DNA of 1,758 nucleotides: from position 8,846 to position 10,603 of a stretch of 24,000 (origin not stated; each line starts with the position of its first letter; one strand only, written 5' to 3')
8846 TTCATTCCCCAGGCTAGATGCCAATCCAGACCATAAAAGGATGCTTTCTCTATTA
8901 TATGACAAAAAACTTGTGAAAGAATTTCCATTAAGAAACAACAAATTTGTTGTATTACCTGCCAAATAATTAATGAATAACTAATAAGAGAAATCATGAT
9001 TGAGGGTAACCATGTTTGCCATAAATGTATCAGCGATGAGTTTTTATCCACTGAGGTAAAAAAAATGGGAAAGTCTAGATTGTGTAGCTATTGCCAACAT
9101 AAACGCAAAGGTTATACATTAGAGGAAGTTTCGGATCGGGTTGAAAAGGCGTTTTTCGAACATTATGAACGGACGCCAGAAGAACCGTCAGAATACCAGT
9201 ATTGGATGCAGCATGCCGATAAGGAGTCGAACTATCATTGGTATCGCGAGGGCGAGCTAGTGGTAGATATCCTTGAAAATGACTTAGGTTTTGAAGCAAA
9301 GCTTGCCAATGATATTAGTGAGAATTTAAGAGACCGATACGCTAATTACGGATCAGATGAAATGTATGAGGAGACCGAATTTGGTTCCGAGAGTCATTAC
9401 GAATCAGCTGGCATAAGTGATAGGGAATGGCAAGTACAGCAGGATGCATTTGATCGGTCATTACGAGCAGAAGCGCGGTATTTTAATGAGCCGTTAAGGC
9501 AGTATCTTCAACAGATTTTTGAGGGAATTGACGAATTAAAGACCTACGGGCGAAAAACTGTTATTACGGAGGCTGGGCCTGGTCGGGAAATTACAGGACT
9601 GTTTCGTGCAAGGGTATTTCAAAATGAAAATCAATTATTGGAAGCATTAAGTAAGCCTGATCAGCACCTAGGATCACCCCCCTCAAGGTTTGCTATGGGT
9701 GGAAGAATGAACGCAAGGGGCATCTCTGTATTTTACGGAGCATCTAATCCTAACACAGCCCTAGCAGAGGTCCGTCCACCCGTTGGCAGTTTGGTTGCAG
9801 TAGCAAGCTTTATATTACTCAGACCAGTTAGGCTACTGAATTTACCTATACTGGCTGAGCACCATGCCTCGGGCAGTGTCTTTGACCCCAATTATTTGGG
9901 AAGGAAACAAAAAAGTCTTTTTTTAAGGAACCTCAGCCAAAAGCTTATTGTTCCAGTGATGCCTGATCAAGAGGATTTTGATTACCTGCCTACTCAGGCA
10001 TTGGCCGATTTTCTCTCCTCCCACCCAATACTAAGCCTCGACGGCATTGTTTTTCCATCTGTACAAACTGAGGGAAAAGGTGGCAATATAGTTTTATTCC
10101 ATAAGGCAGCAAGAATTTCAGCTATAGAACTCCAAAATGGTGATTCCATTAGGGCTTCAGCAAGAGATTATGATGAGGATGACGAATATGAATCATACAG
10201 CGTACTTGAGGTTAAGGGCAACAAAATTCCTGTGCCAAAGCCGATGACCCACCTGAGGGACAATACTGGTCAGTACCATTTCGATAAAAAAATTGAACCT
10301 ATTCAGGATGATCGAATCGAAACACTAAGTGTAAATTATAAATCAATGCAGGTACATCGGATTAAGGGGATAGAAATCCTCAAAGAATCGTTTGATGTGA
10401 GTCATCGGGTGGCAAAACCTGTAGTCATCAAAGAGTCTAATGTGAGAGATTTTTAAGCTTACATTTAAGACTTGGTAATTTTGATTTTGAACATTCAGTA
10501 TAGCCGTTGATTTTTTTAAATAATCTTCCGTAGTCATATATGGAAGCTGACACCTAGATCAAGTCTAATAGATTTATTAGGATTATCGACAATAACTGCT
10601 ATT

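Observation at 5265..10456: Candidate two-gene conflict/defence module: membrane KAP/YobI NTPase coupled to a RES-domain effector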

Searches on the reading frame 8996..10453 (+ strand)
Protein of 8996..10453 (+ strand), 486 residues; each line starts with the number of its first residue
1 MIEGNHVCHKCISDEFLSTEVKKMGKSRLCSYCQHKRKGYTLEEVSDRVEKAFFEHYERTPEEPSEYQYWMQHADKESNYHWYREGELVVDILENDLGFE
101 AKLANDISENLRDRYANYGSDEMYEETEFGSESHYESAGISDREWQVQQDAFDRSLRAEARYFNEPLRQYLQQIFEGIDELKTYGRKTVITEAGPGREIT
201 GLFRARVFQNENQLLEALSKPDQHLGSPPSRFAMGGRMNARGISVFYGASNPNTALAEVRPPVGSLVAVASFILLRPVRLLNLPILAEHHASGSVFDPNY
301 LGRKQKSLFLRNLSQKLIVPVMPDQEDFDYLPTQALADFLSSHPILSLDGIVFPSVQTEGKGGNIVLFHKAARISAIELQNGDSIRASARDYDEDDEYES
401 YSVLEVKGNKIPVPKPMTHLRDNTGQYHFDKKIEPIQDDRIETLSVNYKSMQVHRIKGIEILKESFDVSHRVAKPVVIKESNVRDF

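Call 7: search_protein_families(library=pfam, proteins=[window:8996-10453:+], max_evalue=1)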
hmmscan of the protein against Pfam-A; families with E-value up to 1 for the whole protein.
window:8996-10453:+ (486 aa): 3 families
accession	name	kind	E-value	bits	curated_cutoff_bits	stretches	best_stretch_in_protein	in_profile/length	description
PF08808.17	RES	-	9.6e-19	68.4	23.2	1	233-377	22-145/157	RES domain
PF18870.6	HEPN_RES_NTD1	-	0.0014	19.4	27.4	1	25-115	3-91/131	HEPN/RES N-terminal domain 1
PF01363.27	FYVE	-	0.12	13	27.8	1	4-36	31-64/67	FYVE zinc finger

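Call 8: search_protein_families(library=padloc, proteins=[window:8996-10453:+], max_evalue=1)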
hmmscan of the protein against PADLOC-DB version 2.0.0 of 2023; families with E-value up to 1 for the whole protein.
window:8996-10453:+ (486 aa): 0 families

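Call 9: search_protein_families(library=ncbifam, proteins=[window:8996-10453:+], max_evalue=1)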
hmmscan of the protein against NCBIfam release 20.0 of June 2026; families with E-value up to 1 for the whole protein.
window:8996-10453:+ (486 aa): 0 families

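Call 10: find_homologous_proteins(query=window:8996-10453:+)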
Query window:8996-10453:+ (486 aa): 1965 proteins with E <= 0.001 among 8000 candidates; the best 120 are listed.
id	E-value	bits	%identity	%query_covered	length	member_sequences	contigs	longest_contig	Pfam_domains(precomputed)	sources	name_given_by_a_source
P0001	0.0e+0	1110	100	100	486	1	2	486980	PF08808.18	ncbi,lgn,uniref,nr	ncbi:RES domain-containing protein [Pedobacter psychrotolerans]|uniref:RES domain-containing protein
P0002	2.4e-150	520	49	98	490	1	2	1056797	PF08808.18,PF18870.7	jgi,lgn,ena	-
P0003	2.4e-144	500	49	99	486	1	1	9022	PF08808.18,PF18870.7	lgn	-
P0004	6.7e-142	492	47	98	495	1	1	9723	PF08808.18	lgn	-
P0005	1.4e-141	491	49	96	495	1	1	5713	PF08808.18,PF18870.7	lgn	-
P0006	1.2e-134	468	47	98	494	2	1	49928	PF08808.18,PF18870.7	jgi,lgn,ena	-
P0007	1.2e-133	464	49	93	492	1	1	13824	PF08808.18,PF18870.7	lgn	-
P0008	1.0e-129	452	45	97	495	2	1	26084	PF08808.18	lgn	-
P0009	7.1e-128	445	44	99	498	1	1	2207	PF08808.18,PF18870.7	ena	-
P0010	1.6e-126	441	44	93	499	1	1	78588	PF08808.18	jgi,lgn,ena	-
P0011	7.6e-126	439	45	94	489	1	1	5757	PF08808.18,PF18870.7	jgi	jgi:hypothetical protein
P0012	2.3e-125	437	43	97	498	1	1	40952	PF08808.18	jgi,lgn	jgi:hypothetical protein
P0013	3.2e-125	437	44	97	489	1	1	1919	PF08808.18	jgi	jgi:RES domain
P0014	5.9e-125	436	45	97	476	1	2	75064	PF08808.18,PF18870.7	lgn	-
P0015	1.9e-124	434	45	95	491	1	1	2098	PF08808.18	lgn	-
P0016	7.9e-124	432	44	96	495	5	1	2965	PF08808.18,PF18870.7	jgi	jgi:hypothetical protein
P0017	1.2e-123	431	44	97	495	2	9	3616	PF08808.18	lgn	-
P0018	1.9e-123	431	45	100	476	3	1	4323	PF08808.18,PF18870.7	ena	-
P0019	2.3e-123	431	46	96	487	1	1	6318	PF08808.18,PF18870.7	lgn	-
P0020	2.4e-123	431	44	96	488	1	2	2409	PF08808.18,PF18870.7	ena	-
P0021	3.3e-123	430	46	96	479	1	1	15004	PF08808.18,PF18870.7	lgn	-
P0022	4.6e-123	430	44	97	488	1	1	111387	PF08808.18,PF18870.7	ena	-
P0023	7.0e-123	429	44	97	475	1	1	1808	PF08808.18,PF18870.7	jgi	jgi:hypothetical protein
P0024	8.4e-123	429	44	95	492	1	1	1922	PF08808.18,PF18870.7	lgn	-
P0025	9.7e-123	429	45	97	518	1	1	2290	PF08808.18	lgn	-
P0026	1.2e-122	428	43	97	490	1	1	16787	PF08808.18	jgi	jgi:RES domain-containing protein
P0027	1.3e-122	428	45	95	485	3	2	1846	PF08808.18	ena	-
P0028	1.3e-122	428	44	96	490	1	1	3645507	PF08808.18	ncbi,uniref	ncbi:RES family NAD+ phosphorylase [Sinorhizobium meliloti]|uniref:RES family NAD+ phosphorylase n=1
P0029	2.8e-122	427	45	94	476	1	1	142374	PF08808.18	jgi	jgi:hypothetical protein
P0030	3.1e-122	427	44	95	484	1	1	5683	PF08808.18,PF18870.7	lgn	-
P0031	4.0e-122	426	48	79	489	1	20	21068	PF08808.18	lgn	-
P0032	4.3e-122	426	45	96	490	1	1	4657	PF08808.18,PF18870.7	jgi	jgi:hypothetical protein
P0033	4.4e-122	426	44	97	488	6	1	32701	PF08808.18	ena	-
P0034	4.8e-122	426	44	97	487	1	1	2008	PF08808.18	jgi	jgi:hypothetical protein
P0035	5.6e-122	426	44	94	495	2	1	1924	PF08808.18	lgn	-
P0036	1.2e-121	425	43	96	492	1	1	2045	PF08808.18,PF18870.7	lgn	-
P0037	1.4e-121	425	45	95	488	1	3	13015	PF08808.18,PF18870.7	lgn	-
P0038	1.7e-121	424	43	97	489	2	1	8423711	PF08808.18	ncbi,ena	-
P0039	3.0e-121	424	45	97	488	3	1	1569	PF08808.18,PF18870.7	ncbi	-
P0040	3.4e-121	423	42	97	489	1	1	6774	PF08808.18,PF18870.7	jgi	jgi:RES domain/HEPN/RES N-terminal domain 1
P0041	3.6e-121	423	44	97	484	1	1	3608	PF08808.18,PF18870.7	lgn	-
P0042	7.2e-121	422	45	96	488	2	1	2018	PF08808.18,PF18870.7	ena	-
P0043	7.8e-121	422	44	96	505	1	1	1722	PF08808.18,PF18870.7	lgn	-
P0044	1.1e-120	422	42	99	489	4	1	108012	PF08808.18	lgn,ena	-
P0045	1.3e-120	421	42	96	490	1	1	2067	PF08808.18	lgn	-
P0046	3.5e-120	420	44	97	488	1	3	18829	PF08808.18,PF18870.7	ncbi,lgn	ncbi:MAG: RES family NAD+ phosphorylase [Gammaproteobacteria bacterium]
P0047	3.9e-120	420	44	94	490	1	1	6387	PF08808.18,PF18870.7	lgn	-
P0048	5.3e-120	420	42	97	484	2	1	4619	PF08808.18,PF18870.7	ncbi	-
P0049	8.2e-120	419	44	96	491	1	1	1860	PF08808.18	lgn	-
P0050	8.8e-120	419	44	94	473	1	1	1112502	PF08808.18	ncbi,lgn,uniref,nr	ncbi:RES family NAD+ phosphorylase [Mucilaginibacter roseus]|uniref:RES family NAD+ phosphorylase n=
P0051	9.4e-120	419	44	94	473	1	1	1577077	PF08808.18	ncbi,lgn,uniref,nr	ncbi:RES family NAD+ phosphorylase [Pedobacter agri]|uniref:RES family NAD+ phosphorylase n=1 Tax=Pe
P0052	1.4e-119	418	43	96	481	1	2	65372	PF08808.18,PF18870.7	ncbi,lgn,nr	ncbi:MAG: RES family NAD+ phosphorylase [Proteobacteria bacterium]|nr:RES family NAD+ phosphorylase 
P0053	1.6e-119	418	43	96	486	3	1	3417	PF08808.18,PF18870.7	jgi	jgi:hypothetical protein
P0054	1.7e-119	418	44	97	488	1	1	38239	PF08808.18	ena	-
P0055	1.8e-119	418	44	97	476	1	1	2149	PF08808.18,PF18870.7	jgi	jgi:hypothetical protein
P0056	1.9e-119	418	43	97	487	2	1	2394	PF08808.18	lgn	-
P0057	2.2e-119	417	44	93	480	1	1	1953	PF08808.18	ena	-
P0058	2.6e-119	417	42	94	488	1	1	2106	PF08808.18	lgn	-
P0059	3.3e-119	417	44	96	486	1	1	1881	PF08808.18,PF18870.7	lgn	-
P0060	3.4e-119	417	43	96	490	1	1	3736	PF08808.18,PF18870.7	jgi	jgi:hypothetical protein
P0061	3.5e-119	417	44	96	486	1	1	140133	PF08808.18,PF18870.7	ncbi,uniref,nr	ncbi:RES domain-containing protein [Nitrosomonas ureae]|uniref:RES domain-containing protein n=1 Tax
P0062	3.8e-119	417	45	97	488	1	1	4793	PF08808.18,PF18870.7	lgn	-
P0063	4.0e-119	417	45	96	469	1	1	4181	PF08808.18,PF18870.7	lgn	-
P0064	4.1e-119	417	45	94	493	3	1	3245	PF08808.18,PF18870.7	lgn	-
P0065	4.5e-119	416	42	97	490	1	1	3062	PF08808.18,PF18870.7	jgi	jgi:hypothetical protein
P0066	5.7e-119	416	44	94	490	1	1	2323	PF08808.18,PF18870.7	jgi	jgi:hypothetical protein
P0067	5.8e-119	416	45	95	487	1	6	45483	PF08808.18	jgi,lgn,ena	-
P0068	6.3e-119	416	44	95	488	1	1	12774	PF08808.18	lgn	-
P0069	6.5e-119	416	43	97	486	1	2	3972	PF08808.18,PF18870.7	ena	-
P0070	7.0e-119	416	43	95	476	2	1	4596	PF08808.18,PF18870.7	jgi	jgi:hypothetical protein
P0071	7.9e-119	416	44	96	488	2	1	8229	PF08808.18,PF18870.7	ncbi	-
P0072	8.9e-119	415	43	97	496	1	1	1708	PF08808.18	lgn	-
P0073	8.9e-119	415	43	95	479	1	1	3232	PF08808.18,PF18870.7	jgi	jgi:hypothetical protein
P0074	1.1e-118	415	44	93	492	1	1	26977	PF08808.18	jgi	jgi:hypothetical protein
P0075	1.1e-118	415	45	95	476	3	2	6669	PF08808.18,PF18870.7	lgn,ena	-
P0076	1.2e-118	415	45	97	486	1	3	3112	PF08808.18,PF18870.7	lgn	-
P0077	1.3e-118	415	43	97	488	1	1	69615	PF08808.18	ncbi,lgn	ncbi:MAG: RES family NAD+ phosphorylase [Burkholderiales bacterium]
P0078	1.5e-118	415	43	95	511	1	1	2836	PF08808.18,PF18870.7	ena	-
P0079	1.6e-118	415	45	97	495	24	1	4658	PF08808.18,PF18870.7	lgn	-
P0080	1.8e-118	414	43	96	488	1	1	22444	PF08808.18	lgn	-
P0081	1.9e-118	414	44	97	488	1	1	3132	PF08808.18,PF18870.7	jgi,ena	-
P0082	2.0e-118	414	43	96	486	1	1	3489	PF08808.18,PF18870.7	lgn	-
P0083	2.1e-118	414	43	97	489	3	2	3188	PF08808.18,PF18870.7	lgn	-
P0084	2.1e-118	414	42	97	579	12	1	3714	PF08808.18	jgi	jgi:hypothetical protein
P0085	2.2e-118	414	43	96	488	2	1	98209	PF08808.18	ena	-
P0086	2.3e-118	414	43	97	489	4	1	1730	PF08808.18,PF18870.7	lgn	-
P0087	2.3e-118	414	43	98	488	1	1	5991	PF08808.18,PF18870.7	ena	-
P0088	2.3e-118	414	44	96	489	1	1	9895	PF08808.18,PF18870.7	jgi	-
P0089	3.2e-118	414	43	97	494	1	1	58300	PF08808.18,PF18870.7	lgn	-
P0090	3.8e-118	413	43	97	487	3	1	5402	PF08808.18,PF18870.7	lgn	-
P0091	4.1e-118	413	48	83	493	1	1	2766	PF08808.18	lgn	-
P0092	5.0e-118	413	43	95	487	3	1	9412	PF08808.18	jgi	jgi:hypothetical protein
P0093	6.3e-118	413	43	97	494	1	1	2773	PF08808.18,PF18870.7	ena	-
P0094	6.6e-118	413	45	95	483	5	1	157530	PF08808.18,PF18870.7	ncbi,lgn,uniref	ncbi:RES family NAD+ phosphorylase [Aeromonas veronii]|uniref:RES family NAD+ phosphorylase n=1 Tax=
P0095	6.6e-118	413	45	96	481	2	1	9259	PF08808.18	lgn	-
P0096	6.8e-118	413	43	95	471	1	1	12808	PF08808.18,PF18870.7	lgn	-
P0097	6.9e-118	413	47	83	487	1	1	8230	PF08808.18,PF18870.7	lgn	-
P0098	7.1e-118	412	44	96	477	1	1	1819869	PF08808.18,PF18870.7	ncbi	-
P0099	7.2e-118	412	42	96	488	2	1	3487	PF08808.18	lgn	-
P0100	8.5e-118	412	42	97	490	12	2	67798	PF08808.18,PF18870.7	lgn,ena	-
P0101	9.9e-118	412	44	97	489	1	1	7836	PF08808.18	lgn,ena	-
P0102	1.1e-117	412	42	97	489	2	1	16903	PF08808.18,PF18870.7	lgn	-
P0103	1.2e-117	412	43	97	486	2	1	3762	PF08808.18,PF18870.7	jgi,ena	jgi:hypothetical protein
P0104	1.3e-117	412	43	94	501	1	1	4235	PF08808.18,PF18870.7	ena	-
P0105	1.4e-117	412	44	96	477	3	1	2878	PF08808.18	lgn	-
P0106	1.5e-117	411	42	97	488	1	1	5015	PF08808.18,PF18870.7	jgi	jgi:hypothetical protein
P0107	1.5e-117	411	44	94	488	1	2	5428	PF08808.18,PF18870.7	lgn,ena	-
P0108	1.6e-117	411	42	96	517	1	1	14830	PF08808.18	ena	-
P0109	1.7e-117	411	44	97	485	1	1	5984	PF08808.18,PF18870.7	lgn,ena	-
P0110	1.8e-117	411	43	97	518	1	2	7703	PF08808.18,PF18870.7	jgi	jgi:hypothetical protein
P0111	2.0e-117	411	44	97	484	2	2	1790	PF08808.18,PF18870.7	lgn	-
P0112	2.1e-117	411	43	97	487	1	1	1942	PF08808.18,PF18870.7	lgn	-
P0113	2.2e-117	411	43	97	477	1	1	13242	PF08808.18,PF18870.7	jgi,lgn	jgi:hypothetical protein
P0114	2.3e-117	411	43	96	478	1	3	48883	PF08808.18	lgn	-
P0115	2.4e-117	411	42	97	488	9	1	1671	PF08808.18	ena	-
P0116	3.0e-117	410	44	93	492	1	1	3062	PF08808.18,PF18870.7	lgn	-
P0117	3.2e-117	410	43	97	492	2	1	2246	PF08808.18,PF18870.7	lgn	-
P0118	3.3e-117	410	44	96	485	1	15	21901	PF08808.18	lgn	-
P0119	3.5e-117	410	42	97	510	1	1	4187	PF08808.18,PF18870.7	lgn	-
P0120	3.6e-117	410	42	98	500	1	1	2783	PF08808.18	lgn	-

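Call 13: find_related_loci(query=A1, collection=genome_contigs, flank=10000)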
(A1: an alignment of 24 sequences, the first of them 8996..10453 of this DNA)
Query A1 (486 aa) in genome_contigs; peptide patterns used: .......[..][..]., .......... (x = any residue, [..] = any of these).
401 stretches matched a pattern; 366 encode a relative of the query (tblastn E <= 1e-3); the best 80 are kept; 80 distinct loci.
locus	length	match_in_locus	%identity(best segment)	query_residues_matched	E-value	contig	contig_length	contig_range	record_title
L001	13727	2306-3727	47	3-476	1e-139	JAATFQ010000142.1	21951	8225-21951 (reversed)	MAG: Sphingobacteriales bacterium isolate bin_233 k141_6604246, whole genome shotgun sequence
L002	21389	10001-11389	43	1-469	2e-129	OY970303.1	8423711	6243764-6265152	MAG: uncultured Gemmatimonadales bacterium isolate MFD01275.bin.c.12 genome assembly, chromosome: 1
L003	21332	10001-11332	44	3-460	1e-128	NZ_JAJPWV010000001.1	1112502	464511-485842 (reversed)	Mucilaginibacter roseus strain LMG 28454 Contig001, whole genome shotgun sequence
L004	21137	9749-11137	43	7-468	2e-128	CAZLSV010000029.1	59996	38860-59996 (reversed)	MAG TPA_asm: uncultured Desulfatibacillum sp. isolate binchicken_co266_254 genome assembly, contig: NODE_1060_length_599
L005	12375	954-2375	43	2-474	4e-125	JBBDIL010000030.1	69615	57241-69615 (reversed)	MAG: Burkholderiales bacterium isolate LejiaA_63_26 Lejia_A_709_length_69615_cov_15, whole genome shotgun sequence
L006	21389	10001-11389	44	6-471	7e-125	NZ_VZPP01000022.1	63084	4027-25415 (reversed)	Pseudomonas moorei strain CCUG 53114 contig_0000022, whole genome shotgun sequence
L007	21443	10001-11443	41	7-486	2e-124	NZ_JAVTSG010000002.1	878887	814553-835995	Pedobacter aquatilis strain MADA_2501 contig_0002, whole genome shotgun sequence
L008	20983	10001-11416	43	2-471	5e-124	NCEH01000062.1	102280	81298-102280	MAG: Rhizobiales bacterium 32-66-11 04302015_32_scaffold_704, whole genome shotgun sequence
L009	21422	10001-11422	42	2-470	3e-124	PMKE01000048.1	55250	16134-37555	MAG: Alphaproteobacteria bacterium isolate fen_915 73.20120600_E2D.155_contig_15692, whole genome shotgun sequence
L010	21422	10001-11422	42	2-474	4e-124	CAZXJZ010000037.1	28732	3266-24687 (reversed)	MAG TPA_asm: uncultured Hyphomicrobiales bacterium isolate SRP287051_co2_229 genome assembly, contig: NODE_3406_length_2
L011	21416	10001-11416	43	2-471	4e-124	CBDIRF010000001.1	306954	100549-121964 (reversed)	MAG: Devosiaceae bacterium isolate CRY1-m2-bin18 genome assembly, contig: CRY1-CANU-74, whole genome shotgun sequence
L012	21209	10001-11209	46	2-405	8e-124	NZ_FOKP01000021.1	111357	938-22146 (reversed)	Bosea sp. CRIB-10 strain DSM 18164, whole genome shotgun sequence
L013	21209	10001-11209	46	2-405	8e-124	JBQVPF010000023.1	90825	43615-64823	MAG: Shinella sp. isolate NL0208PS_1 k141_10941_length_90825_cov_12.9971, whole genome shotgun sequence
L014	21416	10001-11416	42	2-471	6e-123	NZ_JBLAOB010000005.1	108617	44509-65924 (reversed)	Xanthobacter sp. AM33 292170L_AM33_NODE_5, whole genome shotgun sequence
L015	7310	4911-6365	41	3-486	7e-123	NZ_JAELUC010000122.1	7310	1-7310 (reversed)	Pedobacter sp. ASV12 NODE_122_length_7359_cov_6.340570, whole genome shotgun sequence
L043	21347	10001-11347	42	6-464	4e-115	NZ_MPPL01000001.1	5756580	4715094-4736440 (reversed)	Mucilaginibacter polytrichastri strain RG4-7 Scaffold1, whole genome shotgun sequence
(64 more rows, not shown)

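Call 20: find_encoding_contigs(protein=P0002, flank=8000, max_places=3)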
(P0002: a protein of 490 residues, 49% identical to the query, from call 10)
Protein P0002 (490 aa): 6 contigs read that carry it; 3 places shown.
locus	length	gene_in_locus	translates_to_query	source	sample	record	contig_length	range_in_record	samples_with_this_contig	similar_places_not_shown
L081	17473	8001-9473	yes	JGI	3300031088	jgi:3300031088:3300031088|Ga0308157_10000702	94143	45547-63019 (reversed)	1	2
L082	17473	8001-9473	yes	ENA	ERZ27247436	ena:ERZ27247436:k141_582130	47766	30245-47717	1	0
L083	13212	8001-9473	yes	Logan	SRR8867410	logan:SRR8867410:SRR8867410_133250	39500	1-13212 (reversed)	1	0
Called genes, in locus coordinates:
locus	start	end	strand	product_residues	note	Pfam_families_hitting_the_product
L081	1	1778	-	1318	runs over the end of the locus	-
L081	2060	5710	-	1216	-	PF20720:nSTAND3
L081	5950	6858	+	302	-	PF14337:Abi_alpha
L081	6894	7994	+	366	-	PF19749:DUF6236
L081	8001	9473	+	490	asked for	PF18870:HEPN_RES_NTD1 (weak), PF08808:RES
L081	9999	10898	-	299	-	PF00149:Metallophos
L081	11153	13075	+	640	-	PF00989:PAS (faint), PF08448:PAS_4 (faint), PF08447:PAS_3, PF00512:HisKA, PF02518:HATPase_c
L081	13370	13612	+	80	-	-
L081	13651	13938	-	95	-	-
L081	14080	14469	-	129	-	PF01272:GreA_GreB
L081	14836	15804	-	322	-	PF00126:HTH_1, PF03466:LysR_substrate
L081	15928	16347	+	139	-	PF02566:OsmC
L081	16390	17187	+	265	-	PF12146:Hydrolase_4 (faint), PF00561:Abhydrolase_1 (faint), PF12695:Abhydrolase_5 (weak), PF12697:Abhydrolase_6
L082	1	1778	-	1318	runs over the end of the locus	-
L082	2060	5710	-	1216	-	PF20720:nSTAND3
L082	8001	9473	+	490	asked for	PF18870:HEPN_RES_NTD1 (weak), PF08808:RES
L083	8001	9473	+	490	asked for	PF18870:HEPN_RES_NTD1 (weak), PF08808:RES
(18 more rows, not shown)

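Call 21: find_encoding_contigs(protein=P0006, flank=8000, max_places=3)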
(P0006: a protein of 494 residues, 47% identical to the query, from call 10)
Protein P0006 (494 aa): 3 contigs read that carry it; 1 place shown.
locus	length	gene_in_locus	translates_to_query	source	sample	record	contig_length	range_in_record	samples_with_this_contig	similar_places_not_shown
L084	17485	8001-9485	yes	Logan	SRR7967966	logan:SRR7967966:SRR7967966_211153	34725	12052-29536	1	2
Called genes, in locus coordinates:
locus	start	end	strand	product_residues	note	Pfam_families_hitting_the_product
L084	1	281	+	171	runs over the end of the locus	-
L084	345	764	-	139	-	-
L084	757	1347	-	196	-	-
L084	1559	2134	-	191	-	-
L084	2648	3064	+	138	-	PF09983:JetD_C (weak), PF23947:DUF7281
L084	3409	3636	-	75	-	-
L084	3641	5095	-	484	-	PF00239:Resolvase, PF07508:Recombinase (weak)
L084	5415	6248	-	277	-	PF11185:DUF2971 (weak)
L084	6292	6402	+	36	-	-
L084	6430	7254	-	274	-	-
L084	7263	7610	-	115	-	-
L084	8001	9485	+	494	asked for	PF18870:HEPN_RES_NTD1, PF08808:RES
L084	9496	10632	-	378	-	-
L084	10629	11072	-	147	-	-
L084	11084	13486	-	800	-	-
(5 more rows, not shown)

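Call 34: search_dna_similar(query=window:8996-10453:+, collection=plasmids, mode=protein, max_rows=30)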
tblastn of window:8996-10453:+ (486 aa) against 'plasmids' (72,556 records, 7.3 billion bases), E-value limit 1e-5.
Records with a match: 797; places in all: 1250; records where one place covers at least 80% of the query: 30.
Best place of each record, by identity: <60% 797.
By first word of the organism name: Klebsiella 494; Escherichia 93; Enterobacter 36; Citrobacter 33; Shigella 29; Salmonella 13; Rhizobium 9; Serratia 9; Bacillus 7; Agrobacterium 6; and 37 more.
By predicted mobility (MOB-suite, as given by PLSDB): non-mobilizable 487; conjugative 256; mobilizable 54.
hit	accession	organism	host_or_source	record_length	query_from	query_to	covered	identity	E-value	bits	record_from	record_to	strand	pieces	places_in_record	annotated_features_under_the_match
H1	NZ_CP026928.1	Agrobacterium tumefaciens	Medicago sativa,from a crown gall tumor ...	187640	3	459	94%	43.0%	4e-111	368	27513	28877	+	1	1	RES domain-containing protein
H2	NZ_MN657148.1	Polaromonas sp.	-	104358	5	474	97%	40.7%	9e-103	344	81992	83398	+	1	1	RES family NAD+ phosphorylase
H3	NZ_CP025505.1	Rhizobium leguminosarum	Pisum sativum,pea nodule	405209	7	474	96%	40.0%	3e-101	340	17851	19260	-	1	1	RES family NAD+ phosphorylase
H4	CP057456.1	Escherichia coli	culture,Pooled cattle faecal samples ...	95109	7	458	93%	39.1%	3e-91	311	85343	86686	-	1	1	RES family NAD+ phosphorylase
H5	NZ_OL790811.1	Proteus mirabilis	-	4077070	7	458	93%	37.4%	9e-85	292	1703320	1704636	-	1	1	none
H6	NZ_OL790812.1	Proteus mirabilis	-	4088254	7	458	93%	37.4%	9e-85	292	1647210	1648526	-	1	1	none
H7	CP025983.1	Enterobacteriaceae bacterium A-F18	Homo sapiens,cell culture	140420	7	458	93%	37.3%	1e-87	300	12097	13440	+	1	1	hypothetical protein (x2)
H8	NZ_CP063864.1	Klebsiella pneumoniae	panda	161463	3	383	78%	42.5%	1e-92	315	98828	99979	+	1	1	RES domain-containing protein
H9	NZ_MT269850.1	Klebsiella pneumoniae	-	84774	7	379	77%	43.3%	7e-95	321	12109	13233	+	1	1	RES family NAD+ phosphorylase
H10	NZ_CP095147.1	Klebsiella pneumoniae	Homo sapiens,Cell culture,Chronic wound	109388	7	379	77%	43.3%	7e-95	321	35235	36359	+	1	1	RES family NAD+ phosphorylase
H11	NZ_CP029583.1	Klebsiella pneumoniae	Homo sapiens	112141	7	379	77%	43.3%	7e-95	321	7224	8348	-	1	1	RES family NAD+ phosphorylase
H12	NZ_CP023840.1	Klebsiella pneumoniae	Homo sapiens,Bacterial isolate,feces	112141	7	379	77%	43.3%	7e-95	321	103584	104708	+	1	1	RES family NAD+ phosphorylase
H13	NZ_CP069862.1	Klebsiella pneumoniae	Homo sapiens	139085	7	379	77%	43.3%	7e-95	321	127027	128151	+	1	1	RES family NAD+ phosphorylase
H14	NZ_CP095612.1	Klebsiella pneumoniae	Homo sapiens,Pure culture one microbial ...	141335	7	379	77%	43.3%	7e-95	321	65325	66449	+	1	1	RES family NAD+ phosphorylase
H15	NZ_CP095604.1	Klebsiella pneumoniae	Homo sapiens,Pure culture one microbial ...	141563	7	379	77%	43.3%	7e-95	321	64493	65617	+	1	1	RES family NAD+ phosphorylase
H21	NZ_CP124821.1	Escherichia coli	Homo sapiens,Human gut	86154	3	383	78%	41.9%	1e-91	312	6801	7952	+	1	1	RES family NAD+ phosphorylase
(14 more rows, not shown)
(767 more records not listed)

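Call 40: search_protein_families(library=pfam, alignment_id=A1, max_evalue=0.01)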
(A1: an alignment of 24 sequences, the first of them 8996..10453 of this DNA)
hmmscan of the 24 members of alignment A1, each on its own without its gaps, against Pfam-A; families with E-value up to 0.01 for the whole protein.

A. member 1, window:8996-10453:+ (486 aa): 2 families
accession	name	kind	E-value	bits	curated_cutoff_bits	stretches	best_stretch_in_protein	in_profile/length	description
PF08808.17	RES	-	9.6e-19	68.4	23.2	1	233-377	22-145/157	RES domain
PF18870.6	HEPN_RES_NTD1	-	0.0014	19.4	27.4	1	25-115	3-91/131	HEPN/RES N-terminal domain 1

B. families by the number of members that match (of 24 scanned): 2 families
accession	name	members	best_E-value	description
PF08808.17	RES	24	3.4e-21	RES domain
PF18870.6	HEPN_RES_NTD1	24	2.1e-10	HEPN/RES N-terminal domain 1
